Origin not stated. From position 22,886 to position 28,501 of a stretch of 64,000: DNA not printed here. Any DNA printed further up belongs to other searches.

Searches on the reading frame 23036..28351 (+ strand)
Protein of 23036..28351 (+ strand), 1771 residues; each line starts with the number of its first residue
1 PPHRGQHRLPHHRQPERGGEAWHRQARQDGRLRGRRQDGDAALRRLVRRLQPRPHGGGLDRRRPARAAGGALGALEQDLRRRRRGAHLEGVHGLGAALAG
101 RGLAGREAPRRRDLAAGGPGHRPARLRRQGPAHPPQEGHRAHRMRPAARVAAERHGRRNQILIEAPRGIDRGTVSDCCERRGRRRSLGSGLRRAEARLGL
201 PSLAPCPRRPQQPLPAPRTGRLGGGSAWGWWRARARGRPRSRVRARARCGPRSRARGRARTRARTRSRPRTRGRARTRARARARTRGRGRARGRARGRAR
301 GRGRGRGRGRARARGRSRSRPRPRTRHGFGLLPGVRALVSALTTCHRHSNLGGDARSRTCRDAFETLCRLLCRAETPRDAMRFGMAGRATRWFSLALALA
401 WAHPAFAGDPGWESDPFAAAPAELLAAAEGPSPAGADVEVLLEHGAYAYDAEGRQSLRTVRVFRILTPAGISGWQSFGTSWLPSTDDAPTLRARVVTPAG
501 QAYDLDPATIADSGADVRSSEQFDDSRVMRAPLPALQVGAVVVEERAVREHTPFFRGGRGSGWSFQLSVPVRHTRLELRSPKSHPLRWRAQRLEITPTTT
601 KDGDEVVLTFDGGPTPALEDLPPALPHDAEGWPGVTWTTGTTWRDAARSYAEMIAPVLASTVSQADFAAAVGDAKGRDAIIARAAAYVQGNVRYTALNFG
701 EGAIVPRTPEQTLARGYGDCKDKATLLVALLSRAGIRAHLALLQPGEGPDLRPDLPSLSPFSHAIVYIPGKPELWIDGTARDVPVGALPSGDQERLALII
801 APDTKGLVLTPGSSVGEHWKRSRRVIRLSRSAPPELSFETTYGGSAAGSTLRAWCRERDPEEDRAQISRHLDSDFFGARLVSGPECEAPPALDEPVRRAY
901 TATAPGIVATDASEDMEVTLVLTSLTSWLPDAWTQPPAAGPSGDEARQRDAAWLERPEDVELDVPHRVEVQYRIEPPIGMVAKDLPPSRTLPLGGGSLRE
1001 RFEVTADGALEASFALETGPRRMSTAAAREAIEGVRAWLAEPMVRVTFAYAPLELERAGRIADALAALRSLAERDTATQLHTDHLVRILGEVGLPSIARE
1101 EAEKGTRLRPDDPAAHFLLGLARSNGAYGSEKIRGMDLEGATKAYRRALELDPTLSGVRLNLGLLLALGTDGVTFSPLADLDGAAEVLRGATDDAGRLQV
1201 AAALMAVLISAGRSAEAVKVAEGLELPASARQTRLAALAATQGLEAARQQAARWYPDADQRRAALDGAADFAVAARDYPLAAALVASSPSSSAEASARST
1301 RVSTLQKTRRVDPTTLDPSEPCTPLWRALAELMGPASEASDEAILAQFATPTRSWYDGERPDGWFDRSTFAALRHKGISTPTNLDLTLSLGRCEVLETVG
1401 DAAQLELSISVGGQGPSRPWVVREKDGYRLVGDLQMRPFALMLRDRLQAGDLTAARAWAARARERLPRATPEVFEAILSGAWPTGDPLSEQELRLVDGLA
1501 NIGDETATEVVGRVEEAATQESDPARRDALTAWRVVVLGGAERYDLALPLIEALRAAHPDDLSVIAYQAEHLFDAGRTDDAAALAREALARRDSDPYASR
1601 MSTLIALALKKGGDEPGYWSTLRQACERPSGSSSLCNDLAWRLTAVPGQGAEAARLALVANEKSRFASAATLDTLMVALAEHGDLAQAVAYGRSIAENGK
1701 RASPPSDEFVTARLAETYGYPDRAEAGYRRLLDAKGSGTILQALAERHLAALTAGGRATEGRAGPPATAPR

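Call 49: search_protein_families(library=pfam, proteins=[window:23036-28351:+], max_evalue=0.00001)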
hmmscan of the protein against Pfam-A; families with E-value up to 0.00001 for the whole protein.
window:23036-28351:+ (1771 aa): 2 families
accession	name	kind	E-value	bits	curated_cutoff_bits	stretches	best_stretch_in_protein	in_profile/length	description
PF12969.12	DUF3857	-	8e-26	91.5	24.6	1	452-617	2-168/170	Domain of Unknown Function with PDB structure (DUF3857)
PF13414.12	TPR_11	-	1.1e-07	31.9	26.8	0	1137-1167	9-39/42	TPR repeat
